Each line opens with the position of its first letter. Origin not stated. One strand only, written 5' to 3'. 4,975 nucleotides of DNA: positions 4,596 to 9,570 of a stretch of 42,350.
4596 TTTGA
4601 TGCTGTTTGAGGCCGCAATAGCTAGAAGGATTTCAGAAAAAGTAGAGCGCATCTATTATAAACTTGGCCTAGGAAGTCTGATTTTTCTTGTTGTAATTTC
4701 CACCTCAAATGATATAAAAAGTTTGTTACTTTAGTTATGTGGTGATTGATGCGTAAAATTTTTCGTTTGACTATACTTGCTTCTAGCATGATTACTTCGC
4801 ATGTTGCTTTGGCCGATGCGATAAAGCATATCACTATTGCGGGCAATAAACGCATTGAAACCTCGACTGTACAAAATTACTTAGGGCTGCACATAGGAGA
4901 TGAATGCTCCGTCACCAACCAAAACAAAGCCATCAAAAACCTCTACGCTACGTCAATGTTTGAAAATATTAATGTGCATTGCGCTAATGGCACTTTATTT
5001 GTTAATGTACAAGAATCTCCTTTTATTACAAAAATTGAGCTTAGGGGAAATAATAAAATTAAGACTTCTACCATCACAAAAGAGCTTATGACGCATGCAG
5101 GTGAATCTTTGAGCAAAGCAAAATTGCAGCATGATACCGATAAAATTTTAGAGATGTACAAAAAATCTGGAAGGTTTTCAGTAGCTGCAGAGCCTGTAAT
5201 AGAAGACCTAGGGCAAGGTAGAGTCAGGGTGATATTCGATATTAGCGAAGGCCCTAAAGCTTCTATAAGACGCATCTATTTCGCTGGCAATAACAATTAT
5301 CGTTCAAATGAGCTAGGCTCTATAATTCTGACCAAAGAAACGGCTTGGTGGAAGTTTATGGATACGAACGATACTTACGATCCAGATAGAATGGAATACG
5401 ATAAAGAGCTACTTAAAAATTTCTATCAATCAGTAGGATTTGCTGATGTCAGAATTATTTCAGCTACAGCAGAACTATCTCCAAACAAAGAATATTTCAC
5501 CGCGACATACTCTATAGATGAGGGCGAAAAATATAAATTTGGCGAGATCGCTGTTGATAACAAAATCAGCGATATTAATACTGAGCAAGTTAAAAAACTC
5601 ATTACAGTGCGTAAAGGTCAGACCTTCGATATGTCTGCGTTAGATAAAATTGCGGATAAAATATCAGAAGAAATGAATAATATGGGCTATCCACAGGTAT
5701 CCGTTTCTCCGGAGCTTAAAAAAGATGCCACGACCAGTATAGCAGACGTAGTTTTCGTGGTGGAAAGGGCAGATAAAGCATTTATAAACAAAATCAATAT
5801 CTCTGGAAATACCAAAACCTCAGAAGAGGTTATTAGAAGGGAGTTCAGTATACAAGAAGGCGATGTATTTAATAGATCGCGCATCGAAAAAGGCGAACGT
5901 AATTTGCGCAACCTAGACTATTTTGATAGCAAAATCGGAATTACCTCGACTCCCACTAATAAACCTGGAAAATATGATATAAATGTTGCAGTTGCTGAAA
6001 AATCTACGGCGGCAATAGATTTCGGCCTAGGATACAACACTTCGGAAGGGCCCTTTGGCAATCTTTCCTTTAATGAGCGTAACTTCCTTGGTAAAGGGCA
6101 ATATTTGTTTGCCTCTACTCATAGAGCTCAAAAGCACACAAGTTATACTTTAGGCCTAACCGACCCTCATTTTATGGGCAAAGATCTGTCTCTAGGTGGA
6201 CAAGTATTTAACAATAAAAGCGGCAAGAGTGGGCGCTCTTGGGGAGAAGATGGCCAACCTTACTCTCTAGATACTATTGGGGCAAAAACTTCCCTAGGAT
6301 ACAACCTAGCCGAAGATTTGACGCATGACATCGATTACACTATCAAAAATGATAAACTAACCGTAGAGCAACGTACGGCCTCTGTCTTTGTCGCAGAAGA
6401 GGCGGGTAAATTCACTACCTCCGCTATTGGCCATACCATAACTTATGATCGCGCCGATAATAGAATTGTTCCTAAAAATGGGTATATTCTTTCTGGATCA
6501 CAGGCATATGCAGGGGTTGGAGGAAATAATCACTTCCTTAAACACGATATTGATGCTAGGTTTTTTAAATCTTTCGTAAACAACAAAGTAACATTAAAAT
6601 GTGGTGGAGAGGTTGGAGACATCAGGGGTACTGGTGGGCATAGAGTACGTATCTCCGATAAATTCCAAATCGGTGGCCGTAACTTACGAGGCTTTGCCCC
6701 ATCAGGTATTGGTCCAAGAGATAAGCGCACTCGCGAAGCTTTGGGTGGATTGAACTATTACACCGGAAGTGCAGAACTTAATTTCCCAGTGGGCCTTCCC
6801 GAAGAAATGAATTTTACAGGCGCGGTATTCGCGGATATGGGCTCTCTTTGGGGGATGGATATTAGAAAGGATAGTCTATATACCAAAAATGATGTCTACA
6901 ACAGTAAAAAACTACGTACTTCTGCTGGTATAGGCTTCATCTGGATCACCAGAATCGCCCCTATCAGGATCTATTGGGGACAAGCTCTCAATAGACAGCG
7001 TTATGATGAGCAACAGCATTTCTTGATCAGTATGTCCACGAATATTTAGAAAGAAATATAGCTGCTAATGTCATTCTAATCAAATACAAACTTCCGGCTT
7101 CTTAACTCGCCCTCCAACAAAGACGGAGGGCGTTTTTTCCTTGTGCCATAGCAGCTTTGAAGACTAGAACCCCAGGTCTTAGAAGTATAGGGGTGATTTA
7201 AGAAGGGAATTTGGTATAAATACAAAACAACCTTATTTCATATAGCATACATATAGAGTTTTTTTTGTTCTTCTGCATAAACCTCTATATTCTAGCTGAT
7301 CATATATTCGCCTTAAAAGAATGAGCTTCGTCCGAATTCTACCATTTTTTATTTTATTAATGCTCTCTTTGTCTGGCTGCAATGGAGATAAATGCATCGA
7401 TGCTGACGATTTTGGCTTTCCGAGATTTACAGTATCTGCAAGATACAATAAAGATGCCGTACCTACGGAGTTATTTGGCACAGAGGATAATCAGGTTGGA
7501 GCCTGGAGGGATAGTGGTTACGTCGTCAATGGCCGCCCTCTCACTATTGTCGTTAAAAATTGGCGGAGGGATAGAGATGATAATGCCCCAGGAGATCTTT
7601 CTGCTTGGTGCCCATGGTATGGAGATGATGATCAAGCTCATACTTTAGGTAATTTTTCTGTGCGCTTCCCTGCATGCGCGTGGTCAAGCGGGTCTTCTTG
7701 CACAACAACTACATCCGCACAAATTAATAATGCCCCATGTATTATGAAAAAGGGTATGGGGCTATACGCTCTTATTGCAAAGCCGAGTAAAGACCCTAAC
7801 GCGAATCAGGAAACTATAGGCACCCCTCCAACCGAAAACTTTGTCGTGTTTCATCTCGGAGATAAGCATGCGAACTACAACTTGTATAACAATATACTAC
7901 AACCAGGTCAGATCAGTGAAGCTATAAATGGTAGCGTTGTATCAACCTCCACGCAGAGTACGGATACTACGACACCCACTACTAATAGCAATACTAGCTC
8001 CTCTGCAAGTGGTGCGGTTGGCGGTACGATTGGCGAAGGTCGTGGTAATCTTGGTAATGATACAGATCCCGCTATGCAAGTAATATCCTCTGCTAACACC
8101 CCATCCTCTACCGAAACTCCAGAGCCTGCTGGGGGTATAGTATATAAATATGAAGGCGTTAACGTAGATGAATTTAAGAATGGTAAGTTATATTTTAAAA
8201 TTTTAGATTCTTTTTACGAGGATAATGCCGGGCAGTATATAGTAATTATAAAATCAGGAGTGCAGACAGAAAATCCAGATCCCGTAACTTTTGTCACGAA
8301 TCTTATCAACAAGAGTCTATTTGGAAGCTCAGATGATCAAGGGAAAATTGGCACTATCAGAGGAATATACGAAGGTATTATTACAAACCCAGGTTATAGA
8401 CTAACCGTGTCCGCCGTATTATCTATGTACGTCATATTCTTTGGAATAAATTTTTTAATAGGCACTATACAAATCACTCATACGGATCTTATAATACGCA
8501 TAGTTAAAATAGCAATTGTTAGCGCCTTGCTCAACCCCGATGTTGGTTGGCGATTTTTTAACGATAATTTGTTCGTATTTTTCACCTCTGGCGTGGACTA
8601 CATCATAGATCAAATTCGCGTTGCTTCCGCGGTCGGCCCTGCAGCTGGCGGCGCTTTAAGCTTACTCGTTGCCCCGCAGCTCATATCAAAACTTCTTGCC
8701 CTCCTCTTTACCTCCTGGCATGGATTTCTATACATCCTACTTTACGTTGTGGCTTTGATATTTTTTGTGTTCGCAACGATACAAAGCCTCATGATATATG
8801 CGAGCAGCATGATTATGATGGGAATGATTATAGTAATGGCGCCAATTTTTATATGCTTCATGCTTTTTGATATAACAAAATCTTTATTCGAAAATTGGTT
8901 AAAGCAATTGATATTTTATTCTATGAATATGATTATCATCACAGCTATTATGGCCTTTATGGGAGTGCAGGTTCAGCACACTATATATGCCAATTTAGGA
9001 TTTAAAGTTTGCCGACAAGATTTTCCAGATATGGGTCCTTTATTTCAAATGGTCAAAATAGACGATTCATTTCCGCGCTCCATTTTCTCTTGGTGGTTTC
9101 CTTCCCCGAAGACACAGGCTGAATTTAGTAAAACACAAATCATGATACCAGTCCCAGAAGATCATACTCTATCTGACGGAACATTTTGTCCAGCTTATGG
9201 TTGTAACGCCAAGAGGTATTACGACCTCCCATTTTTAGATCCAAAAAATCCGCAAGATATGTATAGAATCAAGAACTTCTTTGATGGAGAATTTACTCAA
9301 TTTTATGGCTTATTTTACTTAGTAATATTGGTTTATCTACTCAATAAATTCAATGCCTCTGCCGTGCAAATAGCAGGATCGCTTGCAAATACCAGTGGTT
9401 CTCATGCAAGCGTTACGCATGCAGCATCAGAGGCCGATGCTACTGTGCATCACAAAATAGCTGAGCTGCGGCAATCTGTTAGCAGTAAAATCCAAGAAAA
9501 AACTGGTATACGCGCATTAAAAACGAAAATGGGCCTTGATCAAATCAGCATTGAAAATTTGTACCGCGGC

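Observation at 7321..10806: Orphan giant VirB6/TrbL-like lipoprotein wedged between bamA and the hook gene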

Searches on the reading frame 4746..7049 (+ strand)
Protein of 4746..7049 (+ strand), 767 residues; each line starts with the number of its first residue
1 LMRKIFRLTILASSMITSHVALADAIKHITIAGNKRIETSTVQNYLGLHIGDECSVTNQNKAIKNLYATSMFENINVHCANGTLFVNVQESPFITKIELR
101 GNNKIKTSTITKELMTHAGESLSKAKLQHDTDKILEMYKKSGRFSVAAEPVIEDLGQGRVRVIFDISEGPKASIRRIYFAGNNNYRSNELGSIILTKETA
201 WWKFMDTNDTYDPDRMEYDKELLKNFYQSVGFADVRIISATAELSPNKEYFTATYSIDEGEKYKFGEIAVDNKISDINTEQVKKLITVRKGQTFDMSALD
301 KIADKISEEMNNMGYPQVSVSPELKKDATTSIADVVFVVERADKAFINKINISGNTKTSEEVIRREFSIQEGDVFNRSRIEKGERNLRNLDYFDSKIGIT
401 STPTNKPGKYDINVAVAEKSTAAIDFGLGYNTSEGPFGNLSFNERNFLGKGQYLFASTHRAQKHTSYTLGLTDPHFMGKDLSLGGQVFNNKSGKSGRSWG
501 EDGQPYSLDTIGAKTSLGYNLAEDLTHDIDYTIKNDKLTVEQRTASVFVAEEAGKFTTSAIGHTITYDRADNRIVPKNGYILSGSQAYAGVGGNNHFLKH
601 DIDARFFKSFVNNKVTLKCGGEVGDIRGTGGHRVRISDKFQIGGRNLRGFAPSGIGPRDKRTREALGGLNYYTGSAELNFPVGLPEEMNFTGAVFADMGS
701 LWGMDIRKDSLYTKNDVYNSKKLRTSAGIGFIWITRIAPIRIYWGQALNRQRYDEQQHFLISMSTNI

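Call 4: search_protein_families(library=pfam, proteins=[window:4746-7049:+], max_evalue=0.1)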
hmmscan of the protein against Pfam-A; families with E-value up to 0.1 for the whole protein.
window:4746-7049:+ (767 aa): 5 families
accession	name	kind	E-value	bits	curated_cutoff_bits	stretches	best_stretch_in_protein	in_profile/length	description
PF01103.29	Omp85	-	1.9e-62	212.1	24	1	446-765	1-323/325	Omp85 superfamily domain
PF07244.20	POTRA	-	9.3e-56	186.9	21.3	5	347-419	3-79/79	Surface antigen variable number repeat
PF08478.15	POTRA_1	-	6e-10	39.7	23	2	347-389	3-45/69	POTRA domain, FtsQ-type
PF08479.16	POTRA_2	-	1.9e-05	24.9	24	0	94-162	3-71/76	POTRA domain, ShlB-type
PF25282.1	POTRA1_3_Toc75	-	0.003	18.2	27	0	360-407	41-87/99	Toc75-like, POTRA domain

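Call 5: search_protein_families(library=ncbifam, proteins=[window:4746-7049:+], max_evalue=0.1)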
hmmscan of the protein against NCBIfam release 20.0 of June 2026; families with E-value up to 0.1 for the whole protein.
window:4746-7049:+ (767 aa): 7 families
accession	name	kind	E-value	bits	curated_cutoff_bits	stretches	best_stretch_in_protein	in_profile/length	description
TIGR03303.1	OM_YaeT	equivalog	4e-211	703.3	297.15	1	25-766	2-740/741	outer membrane protein assembly factor BamA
NF008287.0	PRK11067.1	subfamily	9.9e-82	275.5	1181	1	2-761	3-796/802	outer membrane protein assembly factor BamA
NF047950.2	ATportTamA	equivalog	2.2e-26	92.6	625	3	591-762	412-564/569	autotransporter assembly complex protein TamA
NF058613.1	OMPAssmBamADein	equivalog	4.7e-20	71.2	1050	3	349-463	410-526/857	outer membrane protein assembly factor BamA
NF052279.1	lipo_TamL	exception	3.2e-17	62.2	400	3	210-315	92-197/747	translocation and assembly module lipoprotein TamL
TIGR00992.1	3a0901s03IAP75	subfamily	5e-16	58.1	1163.25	1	290-480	215-425/718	IAP75 family chloroplast envelope protein translocase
NF004039.0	PRK05529.1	equivalog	0.0072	15.5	353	0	15-94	53-132/255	cell division protein FtsQ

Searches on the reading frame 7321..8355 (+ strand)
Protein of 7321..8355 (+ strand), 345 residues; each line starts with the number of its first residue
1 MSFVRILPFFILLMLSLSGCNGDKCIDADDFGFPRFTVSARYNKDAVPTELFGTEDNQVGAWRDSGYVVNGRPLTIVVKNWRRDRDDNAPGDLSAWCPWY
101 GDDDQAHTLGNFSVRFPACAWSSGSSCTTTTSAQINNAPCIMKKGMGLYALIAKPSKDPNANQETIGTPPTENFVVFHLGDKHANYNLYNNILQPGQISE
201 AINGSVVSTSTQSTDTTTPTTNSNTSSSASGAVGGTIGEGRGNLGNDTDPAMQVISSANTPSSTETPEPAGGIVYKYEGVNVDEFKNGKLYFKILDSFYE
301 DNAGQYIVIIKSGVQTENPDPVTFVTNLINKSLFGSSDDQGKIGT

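Call 40: search_protein_representatives(protein=window:7321-8355:+)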
Query: 345 residues. Proteins with E-value up to 0.001 (for the whole library): 224; up to 1e-10: 138; up to 1e-30: 68. The best 150 are listed.
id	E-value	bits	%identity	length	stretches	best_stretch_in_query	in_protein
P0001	7.8e-233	788.1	100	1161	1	1-345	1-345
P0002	1.9e-119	415.2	54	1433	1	6-342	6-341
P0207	1.1e-70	254.9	52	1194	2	11-190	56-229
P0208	4.8e-69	249.5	52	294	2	5-190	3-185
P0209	1.9e-66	241.0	46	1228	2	21-225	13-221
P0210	9.6e-61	222.2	47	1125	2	9-201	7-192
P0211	1.3e-60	221.8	45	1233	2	10-190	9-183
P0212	4.9e-60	219.9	46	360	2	10-190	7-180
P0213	4.9e-60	219.9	45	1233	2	4-190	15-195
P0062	6.6e-60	219.5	49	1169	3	9-125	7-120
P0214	3.2e-59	217.2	49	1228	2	11-188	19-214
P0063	4.4e-58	213.5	44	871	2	10-190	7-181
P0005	1.4e-57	211.9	55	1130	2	11-181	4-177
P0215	4.1e-57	210.3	48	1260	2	10-190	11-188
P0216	4.9e-57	210.0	45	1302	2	10-208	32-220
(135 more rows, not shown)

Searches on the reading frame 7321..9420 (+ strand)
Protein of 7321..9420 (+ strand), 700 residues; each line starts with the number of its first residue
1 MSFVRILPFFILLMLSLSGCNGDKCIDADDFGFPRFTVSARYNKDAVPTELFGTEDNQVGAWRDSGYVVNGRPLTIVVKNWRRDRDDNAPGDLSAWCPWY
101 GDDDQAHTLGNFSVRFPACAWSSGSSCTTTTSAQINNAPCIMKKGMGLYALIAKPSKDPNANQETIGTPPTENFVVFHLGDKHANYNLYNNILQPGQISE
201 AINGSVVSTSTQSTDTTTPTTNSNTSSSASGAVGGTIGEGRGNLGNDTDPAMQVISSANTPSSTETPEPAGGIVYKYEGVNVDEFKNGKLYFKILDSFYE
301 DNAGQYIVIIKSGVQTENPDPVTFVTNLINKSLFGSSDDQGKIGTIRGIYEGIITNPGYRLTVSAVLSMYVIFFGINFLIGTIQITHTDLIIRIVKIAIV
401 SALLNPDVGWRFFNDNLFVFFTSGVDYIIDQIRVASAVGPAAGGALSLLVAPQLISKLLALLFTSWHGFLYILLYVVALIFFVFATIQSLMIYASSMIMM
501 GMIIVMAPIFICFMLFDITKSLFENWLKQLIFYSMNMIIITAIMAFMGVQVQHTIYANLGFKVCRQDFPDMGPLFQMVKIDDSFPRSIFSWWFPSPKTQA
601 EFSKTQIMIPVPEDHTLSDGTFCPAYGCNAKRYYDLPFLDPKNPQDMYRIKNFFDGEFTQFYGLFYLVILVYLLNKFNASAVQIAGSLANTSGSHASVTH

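Call 80: predict_structure(alignment_id=A3)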
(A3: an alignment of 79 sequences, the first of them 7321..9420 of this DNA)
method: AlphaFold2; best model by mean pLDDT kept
length: 700 residues; sequences in the alignment: 79
mean_pLDDT: 82.1   pTM: 0.80
mean pLDDT of the five models: 82.1, 81.1, 79.4, 78.7, 78.4
residues with pLDDT >= 90: 406; 70-90: 166; 50-70: 54; < 50: 74
segments of 3 or more residues with pLDDT < 50: 192-263
pLDDT, mean of each block of 10 residues (from residue 1): 72 75 86 92 68 64 93 93 86 91 90 92 80 88 94 95 89 94 85 43 32 30 31 30 34 34 66 92 94 90 94 86 89 79 86 94 95 92 88 93 90 92 92 83 82 93 92 94 94 94 95 92 92 94 93 94 84 60 65 88 90 91 92 93 95 94 95 93 84 56
secondary structure, 60 per line:
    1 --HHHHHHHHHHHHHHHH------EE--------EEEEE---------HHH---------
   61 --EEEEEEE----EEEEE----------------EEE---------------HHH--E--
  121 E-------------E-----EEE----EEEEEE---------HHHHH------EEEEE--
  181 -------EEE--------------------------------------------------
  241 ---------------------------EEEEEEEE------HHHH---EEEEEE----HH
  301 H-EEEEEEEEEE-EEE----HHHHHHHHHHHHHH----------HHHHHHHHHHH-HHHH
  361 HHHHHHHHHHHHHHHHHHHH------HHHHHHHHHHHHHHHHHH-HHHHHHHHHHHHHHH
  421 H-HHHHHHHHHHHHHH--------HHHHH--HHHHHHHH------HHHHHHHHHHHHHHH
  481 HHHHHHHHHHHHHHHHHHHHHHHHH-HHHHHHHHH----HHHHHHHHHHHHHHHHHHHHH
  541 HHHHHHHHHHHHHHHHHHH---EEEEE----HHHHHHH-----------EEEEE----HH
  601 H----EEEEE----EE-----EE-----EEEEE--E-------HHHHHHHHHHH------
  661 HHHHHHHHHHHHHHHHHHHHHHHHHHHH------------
elements in order (helices of 4 or more, strands of 3 or more residues): H3-18 E35-39 E63-69 E74-78 E95-97 E141-143 E148-153 H163-167 E174-178 E188-190 E268-275 H282-285 E289-294 E303-312 E314-316 H321-334 H345-355 H357-380 H387-404 H406-421 H423-436 H445-449 H452-459 H466-505 H507-515 H520-559 E563-567 H572-578 E590-594 E606-610 E629-633 H644-654 H661-688

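Call 82: fold_search(model_id=the predicted structure, library=pdb)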
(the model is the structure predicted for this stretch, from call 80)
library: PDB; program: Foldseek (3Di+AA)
matches with E <= 10: 67; with E <= 0.001: 4
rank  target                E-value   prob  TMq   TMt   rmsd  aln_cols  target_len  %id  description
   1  8rt9_F                2.1e-04  1.00  0.27  0.59   7.3       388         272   13  Stalk complex full-length structure (TrwJ/VirB5-TrwI/VirB6) from the fully-assembled R388 type IV secretion system det (released 2024-06-19)
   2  7o3v_J                5.4e-04  1.00  0.25  0.55   7.6       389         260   12  Stalk complex structure (TrwJ/VirB5-TrwI/VirB6) from the fully-assembled R388 type IV secretion system determined by c (released 2022-06-22)
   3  8rtd_L                6.8e-04  1.00  0.26  0.57   7.1       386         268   14  Stalk-Arches-IMC structure from the fully-assembled R388 type IV secretion system determined by cryo-EM. (released 2024-06-19)
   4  7o3v_G                7.9e-04  1.00  0.26  0.58   7.1       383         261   12  Stalk complex structure (TrwJ/VirB5-TrwI/VirB6) from the fully-assembled R388 type IV secretion system determined by c (released 2022-06-22)
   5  7o3v_F                1.0e-03  1.00  0.26  0.58   7.3       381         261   14  Stalk complex structure (TrwJ/VirB5-TrwI/VirB6) from the fully-assembled R388 type IV secretion system determined by c (released 2022-06-22)
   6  8rtd_H                1.4e-02  1.00  0.20  0.54   9.6       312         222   12  Stalk-Arches-IMC structure from the fully-assembled R388 type IV secretion system determined by cryo-EM. (released 2024-06-19)
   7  8rtd_I                2.4e-02  1.00  0.20  0.54   7.1       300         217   12  Stalk-Arches-IMC structure from the fully-assembled R388 type IV secretion system determined by cryo-EM. (released 2024-06-19)
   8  7o3v_I                1.2e-01  0.95  0.17  0.48  10.3       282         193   12  Stalk complex structure (TrwJ/VirB5-TrwI/VirB6) from the fully-assembled R388 type IV secretion system determined by c (released 2022-06-22)
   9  7o3v_H                1.3e-01  0.98  0.17  0.53  10.5       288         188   13  Stalk complex structure (TrwJ/VirB5-TrwI/VirB6) from the fully-assembled R388 type IV secretion system determined by c (released 2022-06-22)
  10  9j27                  2.1e+00  0.03  0.08  0.16  25.7       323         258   10  Fe-SaPolF-L-isoleucine copmplex (released 2025-10-08)
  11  7wra_A                2.1e+00  0.03  0.09  0.08  26.0       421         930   15  Mouse TRPM8 in LMNG in ligand-free state (released 2022-06-22)
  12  4wid_A                2.2e+00  0.02  0.07  0.11  39.3       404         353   11  Crystal structure of the immediate-early 1 protein (IE1) at 2.31 angstrom (tetragonal form after crystal dehydration) (released 2014-10-29)
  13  8xqn_R                2.5e+00  0.09  0.09  0.18  23.0       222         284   13  Structure of human class T GPCR TAS2R14-DNGi complex with Aristolochic acid A. (released 2024-07-10)
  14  8xvl_R                2.8e+00  0.02  0.07  0.11  31.0       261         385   11  Cryo-EM structure of ETAR bound with Zibotentan (released 2024-08-28)
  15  9dbq_A                4.0e+00  0.02  0.08  0.09  34.7       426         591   11  Cryo-EM structure of human ABCB6 transporter in an inward-facing conformation (released 2024-11-20)
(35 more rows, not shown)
